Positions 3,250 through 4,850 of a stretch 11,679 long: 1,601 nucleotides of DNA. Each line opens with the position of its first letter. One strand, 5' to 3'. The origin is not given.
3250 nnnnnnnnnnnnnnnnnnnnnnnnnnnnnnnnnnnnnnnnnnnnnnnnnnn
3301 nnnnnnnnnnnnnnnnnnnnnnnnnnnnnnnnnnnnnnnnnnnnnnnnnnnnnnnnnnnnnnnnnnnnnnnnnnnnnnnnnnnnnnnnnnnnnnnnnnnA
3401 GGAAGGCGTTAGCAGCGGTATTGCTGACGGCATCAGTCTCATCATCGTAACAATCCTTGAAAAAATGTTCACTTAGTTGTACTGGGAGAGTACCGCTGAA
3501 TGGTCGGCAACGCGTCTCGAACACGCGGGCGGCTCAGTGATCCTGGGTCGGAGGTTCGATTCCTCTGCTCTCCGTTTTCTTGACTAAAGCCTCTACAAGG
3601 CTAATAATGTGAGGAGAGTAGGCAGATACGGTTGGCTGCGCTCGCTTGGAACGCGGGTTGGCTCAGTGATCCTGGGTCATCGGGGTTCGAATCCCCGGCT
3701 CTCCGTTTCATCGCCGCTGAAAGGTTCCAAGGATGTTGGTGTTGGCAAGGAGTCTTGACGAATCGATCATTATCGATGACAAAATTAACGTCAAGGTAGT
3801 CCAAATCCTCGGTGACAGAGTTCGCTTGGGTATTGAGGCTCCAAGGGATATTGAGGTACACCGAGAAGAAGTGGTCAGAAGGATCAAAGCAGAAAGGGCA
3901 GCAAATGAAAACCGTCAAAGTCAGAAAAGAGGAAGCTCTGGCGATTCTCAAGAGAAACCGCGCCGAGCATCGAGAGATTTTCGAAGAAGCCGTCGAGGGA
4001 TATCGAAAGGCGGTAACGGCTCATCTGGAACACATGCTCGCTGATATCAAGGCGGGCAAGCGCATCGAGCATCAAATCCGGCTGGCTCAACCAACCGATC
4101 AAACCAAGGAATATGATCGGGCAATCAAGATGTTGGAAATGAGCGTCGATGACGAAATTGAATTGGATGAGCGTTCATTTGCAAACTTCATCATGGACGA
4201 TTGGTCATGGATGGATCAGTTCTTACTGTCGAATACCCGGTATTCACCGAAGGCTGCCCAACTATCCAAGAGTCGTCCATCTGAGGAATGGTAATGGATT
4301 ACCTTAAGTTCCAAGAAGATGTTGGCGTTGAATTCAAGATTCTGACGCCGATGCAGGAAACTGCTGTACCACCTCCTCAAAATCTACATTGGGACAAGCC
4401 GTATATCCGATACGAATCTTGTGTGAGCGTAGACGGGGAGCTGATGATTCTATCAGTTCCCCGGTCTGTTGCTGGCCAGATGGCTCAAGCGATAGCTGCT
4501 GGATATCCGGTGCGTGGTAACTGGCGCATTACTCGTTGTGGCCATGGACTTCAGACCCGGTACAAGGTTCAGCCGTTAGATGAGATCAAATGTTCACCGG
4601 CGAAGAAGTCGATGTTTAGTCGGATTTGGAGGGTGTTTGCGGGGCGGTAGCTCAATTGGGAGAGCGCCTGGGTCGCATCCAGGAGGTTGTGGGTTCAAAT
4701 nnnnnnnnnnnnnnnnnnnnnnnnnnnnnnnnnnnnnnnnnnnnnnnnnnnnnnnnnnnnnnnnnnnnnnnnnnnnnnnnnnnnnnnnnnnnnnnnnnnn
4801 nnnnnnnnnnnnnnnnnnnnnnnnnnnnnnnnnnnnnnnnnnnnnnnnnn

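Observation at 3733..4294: CsrA-family regulator with a 40-aa basic tail encoded in overlap with the downstream gene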

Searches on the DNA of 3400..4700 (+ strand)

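Call 5: search_dna_similar(query=window:3400-4700:+, collection=phages, mode=distant)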
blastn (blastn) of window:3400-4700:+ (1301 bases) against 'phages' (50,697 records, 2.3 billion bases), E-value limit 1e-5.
Records with a match: 5; places in all: 5; records where one place covers at least 80% of the query: 0.
Best place of each record, by identity: 80-90% 1; 60-80% 4.
By first word of the organism name: Mycobacterium 4; Erythrobacter 1.
By host as written in the record: Mycobacterium smegmatis mc2 155 4; Erythrobacter sp. JL475 1.
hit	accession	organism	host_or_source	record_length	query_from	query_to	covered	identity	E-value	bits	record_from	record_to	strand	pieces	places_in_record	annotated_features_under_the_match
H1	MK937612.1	Mycobacterium phage LilhomieP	Mycobacterium smegmatis mc2 155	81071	82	175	7%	75.8%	5e-6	59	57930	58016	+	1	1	97: HNH endonuclease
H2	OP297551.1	Mycobacterium phage Skinny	Mycobacterium smegmatis mc2 155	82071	82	175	7%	75.8%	5e-6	59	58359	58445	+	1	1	102: HNH endonuclease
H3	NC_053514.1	Mycobacterium phage Estes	Mycobacterium smegmatis mc2 155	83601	86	175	7%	76.7%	3e-8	66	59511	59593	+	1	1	none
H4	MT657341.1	Mycobacterium phage Estes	Mycobacterium smegmatis mc2 155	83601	86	175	7%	76.7%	3e-8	66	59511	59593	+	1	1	none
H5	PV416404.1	Erythrobacter phage XM05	Erythrobacter sp. JL475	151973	1242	1297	4%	83.9%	1e-6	62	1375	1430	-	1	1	none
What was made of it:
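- Tried and rejected: DNA similarity to cultured phages found only tRNA-like matches (call 5).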

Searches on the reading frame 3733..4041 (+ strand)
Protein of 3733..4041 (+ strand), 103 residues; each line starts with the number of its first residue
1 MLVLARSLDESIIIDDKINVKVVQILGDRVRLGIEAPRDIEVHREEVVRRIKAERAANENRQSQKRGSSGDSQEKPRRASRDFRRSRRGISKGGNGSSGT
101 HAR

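Call 4: search_protein_families(library=pfam, proteins=[window:3733-4041:+], max_evalue=0.01)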
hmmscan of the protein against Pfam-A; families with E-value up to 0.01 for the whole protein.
window:3733-4041:+ (103 aa): 1 family
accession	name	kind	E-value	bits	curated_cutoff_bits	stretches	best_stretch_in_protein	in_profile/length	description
PF02599.21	CsrA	-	1.6e-20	73.3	27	1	1-52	1-52/53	Global regulator protein family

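Call 6: find_related_loci(query=window:3733-4041:+, collection=viral_contigs, flank=5000)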
Query window:3733-4041:+ (103 aa) in viral_contigs; peptide patterns used: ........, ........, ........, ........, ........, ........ (x = any residue, [..] = any of these).
17 stretches matched a pattern; 2 encode a relative of the query (tblastn E <= 1e-3); 2 distinct loci.
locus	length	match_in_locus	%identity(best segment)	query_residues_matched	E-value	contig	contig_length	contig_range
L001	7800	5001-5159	55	1-53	2e-15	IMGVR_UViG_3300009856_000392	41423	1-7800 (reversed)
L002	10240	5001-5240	42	1-83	2e-14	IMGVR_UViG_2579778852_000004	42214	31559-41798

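Call 7: find_encoding_contigs(protein=window:3733-4041:+, flank=10000)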
Protein window:3733-4041:+ (103 aa): no gene with exactly this product is on record in the collection.

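Call 9: find_homologous_proteins(query=window:3733-4041:+, max_evalue=0.001)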
Query window:3733-4041:+ (103 aa): 24 proteins with E <= 0.001 among 109 candidates.
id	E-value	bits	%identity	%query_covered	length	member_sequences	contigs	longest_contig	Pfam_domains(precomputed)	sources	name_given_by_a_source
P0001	4.9e-12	64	65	53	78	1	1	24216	PF02599.22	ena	-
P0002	9.1e-12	63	65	52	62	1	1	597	PF02599.22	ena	-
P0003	9.9e-12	63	65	52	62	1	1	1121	PF02599.22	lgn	-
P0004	1.2e-11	63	58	64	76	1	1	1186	PF02599.22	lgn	-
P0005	2.3e-11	62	63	54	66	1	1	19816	PF02599.22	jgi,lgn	jgi:carbon storage regulator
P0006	2.9e-11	62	53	70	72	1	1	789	PF02599.22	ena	-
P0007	3.1e-11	62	65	50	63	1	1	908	PF02599.22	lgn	-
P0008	3.1e-11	61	70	46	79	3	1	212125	PF02599.22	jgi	jgi:carbon storage regulator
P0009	3.5e-11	61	67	50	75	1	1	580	PF02599.22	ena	-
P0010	4.9e-11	61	61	52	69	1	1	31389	PF02599.22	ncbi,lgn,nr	ncbi:MAG: carbon storage regulator CsrA [Patescibacteria group bacterium]|nr:carbon storage regulato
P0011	2.4e-10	59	50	65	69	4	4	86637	PF02599.22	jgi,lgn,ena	jgi:carbon storage regulator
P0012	4.5e-10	58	56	53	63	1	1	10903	PF02599.22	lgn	-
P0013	4.4e-9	55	56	49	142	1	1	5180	PF02599.22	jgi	jgi:carbon storage regulator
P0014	1.0e-8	53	62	46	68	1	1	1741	PF02599.22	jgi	-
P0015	1.5e-8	53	44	83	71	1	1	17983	PF02599.22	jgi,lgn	-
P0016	3.1e-8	52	62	51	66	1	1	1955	PF02599.22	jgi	jgi:carbon storage regulator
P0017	1.8e-7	49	56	52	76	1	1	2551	PF02599.22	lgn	-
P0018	1.9e-7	49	56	52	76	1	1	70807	PF02599.22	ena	-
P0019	3.8e-7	48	56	52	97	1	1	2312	PF02599.22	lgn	-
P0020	1.2e-6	47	62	46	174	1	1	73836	PF02599.22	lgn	-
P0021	1.6e-6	46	49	67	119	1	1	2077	PF02599.22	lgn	-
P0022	5.8e-6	45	54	53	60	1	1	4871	PF02599.22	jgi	-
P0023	1.7e-5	43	60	46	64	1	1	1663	PF02599.22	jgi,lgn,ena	-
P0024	4.5e-4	39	54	54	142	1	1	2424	PF02599.22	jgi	jgi:carbon storage regulator CsrA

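Call 11: search_protein_families(library=phrogs, proteins=[window:3733-4041:+], max_evalue=0.01)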
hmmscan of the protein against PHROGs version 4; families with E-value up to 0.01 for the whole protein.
window:3733-4041:+ (103 aa): 3 families
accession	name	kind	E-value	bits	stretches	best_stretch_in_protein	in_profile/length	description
phrog_9500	-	transcription regulation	9.2e-20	71.5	1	1-62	1-62/65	CsrA-like regulator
phrog_5527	-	transcription regulation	1.5e-18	68.1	1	1-89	1-84/123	transcriptional regulator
phrog_31572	-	unknown function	4.1e-10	40.6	1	1-54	1-54/105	-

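Call 54: predict_structure(alignment_id=A1)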
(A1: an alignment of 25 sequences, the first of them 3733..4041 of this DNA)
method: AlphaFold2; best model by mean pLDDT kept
length: 103 residues; sequences in the alignment: 25
mean_pLDDT: 76.9   pTM: 0.41
mean pLDDT of the five models: 76.9, 73.9, 73.0, 72.8, 70.9
residues with pLDDT >= 90: 36; 70-90: 32; 50-70: 23; < 50: 12
segments of 3 or more residues with pLDDT < 50: 88-96
pLDDT, mean of each block of 10 residues (from residue 1): 85 90 93 90 87 91 74 61 51 50 69
secondary structure, 60 per line:
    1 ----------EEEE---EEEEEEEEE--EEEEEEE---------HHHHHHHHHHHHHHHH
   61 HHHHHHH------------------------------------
elements in order: E11-14 E18-26 E29-35 H45-67
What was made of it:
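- On CsrA/RsmA family (PF02599; TIGR00202; NF002469): The AlphaFold monomer model has strands at 11-14, 18-26 and 29-35 and a helix at 45-67, with pLDDT 85-93 over residues 1-60 (call 54).
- The tail has pLDDT of about 50-60 and no secondary structure after residue 67 (call 54).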

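Call 55: search_solved_structures(query=window:3733-4041:+, max_evalue=0.001, show_alignments=2)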
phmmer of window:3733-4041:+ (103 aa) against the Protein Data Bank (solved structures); distinct sequences matched with E-value up to 0.001: 9.
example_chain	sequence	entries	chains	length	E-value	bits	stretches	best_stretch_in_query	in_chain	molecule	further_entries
1y00_A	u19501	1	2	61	1e-12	51.7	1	1-57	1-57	Carbon storage regulator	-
2jpp_A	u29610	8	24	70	1.2e-12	51.6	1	1-63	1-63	Translational repressor | Carbon storage regulator homolog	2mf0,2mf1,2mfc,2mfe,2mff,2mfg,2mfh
5z38_F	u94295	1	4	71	1.4e-12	51.3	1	1-57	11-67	wild type CsrA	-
2bti_A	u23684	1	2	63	1.8e-12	51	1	1-56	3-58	CARBON STORAGE REGULATOR HOMOLOG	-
5dmb_D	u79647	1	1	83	8.7e-12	48.8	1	2-66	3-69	Carbon storage regulator homolog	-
1vpz_A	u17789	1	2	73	4.8e-11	46.4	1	1-58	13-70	Carbon storage regulator homolog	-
7yr6_E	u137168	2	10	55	7.9e-11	45.7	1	1-54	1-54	Translational regulator CsrA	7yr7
1t3o_A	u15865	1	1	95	1.6e-10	44.7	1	1-55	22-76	Carbon storage regulator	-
5z38_E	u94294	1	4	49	2.8e-07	34.3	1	1-44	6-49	Truncated-CsrA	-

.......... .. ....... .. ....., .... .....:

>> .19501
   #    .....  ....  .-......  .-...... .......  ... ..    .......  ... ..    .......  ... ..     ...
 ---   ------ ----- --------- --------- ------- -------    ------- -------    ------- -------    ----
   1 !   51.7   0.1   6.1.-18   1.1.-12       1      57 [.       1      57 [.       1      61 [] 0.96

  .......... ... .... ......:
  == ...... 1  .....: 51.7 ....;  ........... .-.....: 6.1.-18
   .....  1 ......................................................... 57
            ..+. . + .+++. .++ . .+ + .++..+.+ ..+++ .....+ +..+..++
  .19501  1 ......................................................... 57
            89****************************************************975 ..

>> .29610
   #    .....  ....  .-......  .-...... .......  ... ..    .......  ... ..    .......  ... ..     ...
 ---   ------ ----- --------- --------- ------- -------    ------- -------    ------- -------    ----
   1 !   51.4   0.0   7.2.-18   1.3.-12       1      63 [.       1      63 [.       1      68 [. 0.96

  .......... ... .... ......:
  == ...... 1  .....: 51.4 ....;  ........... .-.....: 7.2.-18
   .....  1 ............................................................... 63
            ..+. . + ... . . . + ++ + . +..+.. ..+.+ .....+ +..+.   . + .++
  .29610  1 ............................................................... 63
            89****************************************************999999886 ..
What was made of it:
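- Closest known: CsrA proteins with functional C-terminal extensions. Same: 5DMB aligns over residues 2-66 (call 55).
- Checked: E. coli CsrA 1Y00 aligns over 1-57 at E=1e-12 (call 55).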

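Call 56: search_protein_families(library=ncbifam, proteins=[window:3733-4041:+], max_evalue=0.01)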
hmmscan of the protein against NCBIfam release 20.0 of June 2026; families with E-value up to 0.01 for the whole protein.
window:3733-4041:+ (103 aa): 3 families
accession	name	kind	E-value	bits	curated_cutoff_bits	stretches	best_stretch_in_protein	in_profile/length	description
NF002469.0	PRK01712.1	equivalog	4.1e-23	81.2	73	1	1-63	1-63/65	carbon storage regulator CsrA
TIGR00202.1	csrA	equivalog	7.8e-20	70.8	70.1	1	1-57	1-57/69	carbon storage regulator CsrA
NF001844.0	PRK00568.1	equivalog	1.9e-12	47.1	106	1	1-54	1-54/76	carbon storage regulator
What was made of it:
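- Checked: The CsrA match covers residues 1-52 (Pfam PF02599, 73.3 bits against a cut-off of 27, call 4), 1-63 (NCBIfam NF002469, 81.2 against 73) and 1-57 (TIGR00202, 70.8 against 70.1, call 56).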

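Call 70: search_dna_similar(query=window:3733-4041:+, collection=phages, mode=protein, max_rows=15)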
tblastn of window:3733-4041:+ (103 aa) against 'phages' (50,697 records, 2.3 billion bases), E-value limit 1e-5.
Records with a match: 3; places in all: 3; records where one place covers at least 80% of the query: 0.
Best place of each record, by identity: <60% 3.
By first word of the organism name: Acinetobacter 2; Bacillus 1.
By host as written in the record: - 2; Bacillus sp 1.
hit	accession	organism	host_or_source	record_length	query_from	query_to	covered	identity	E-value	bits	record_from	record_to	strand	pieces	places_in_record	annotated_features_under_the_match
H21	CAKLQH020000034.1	Acinetobacter phage MD-2021a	not known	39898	1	62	60%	43.5%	5e-6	49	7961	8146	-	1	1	csrA: carbon storage regulator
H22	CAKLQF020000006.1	Acinetobacter phage MD-2021a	not known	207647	1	62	60%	43.5%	5e-6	49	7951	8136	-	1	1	csrA: carbon storage regulator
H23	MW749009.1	Bacillus phage vB_BspP_Dartukuta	Bacillus sp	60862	1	55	53%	47.3%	1e-6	50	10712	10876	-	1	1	putative carbon storage regulator CsrA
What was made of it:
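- Closest known: Phage- and plasmid-encoded CsrA/RsmA homologues. Different: Cultured-phage CsrAs are only 43-47% identical (call 70).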

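Call 74: search_protein_representatives(protein=window:3733-4041:+)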
Query: 103 residues. Proteins with E-value up to 0.001 (for the whole library): 16829; up to 1e-10: 287; up to 1e-30: 0. The best 150 are listed.
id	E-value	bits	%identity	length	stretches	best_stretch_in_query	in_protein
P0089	8.3e-24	100.0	59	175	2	1-56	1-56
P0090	8.0e-23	96.9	52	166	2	1-69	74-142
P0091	5.9e-22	94.1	53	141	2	1-68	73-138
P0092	1.0e-21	93.3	38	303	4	6-72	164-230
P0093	6.7e-21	90.8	45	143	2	2-56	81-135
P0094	1.2e-19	86.7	50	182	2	1-60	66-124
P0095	1.4e-19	86.6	46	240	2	1-69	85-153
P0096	1.5e-19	86.4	47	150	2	2-56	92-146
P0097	1.8e-19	86.2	51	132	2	1-58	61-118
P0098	2.7e-19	85.6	56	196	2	1-56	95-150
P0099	2.9e-19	85.5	47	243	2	1-55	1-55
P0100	7.5e-19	84.2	49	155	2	1-66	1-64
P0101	1.1e-18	83.7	52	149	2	1-57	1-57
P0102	1.1e-18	83.6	44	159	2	1-78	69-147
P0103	1.9e-18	82.9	51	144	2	1-53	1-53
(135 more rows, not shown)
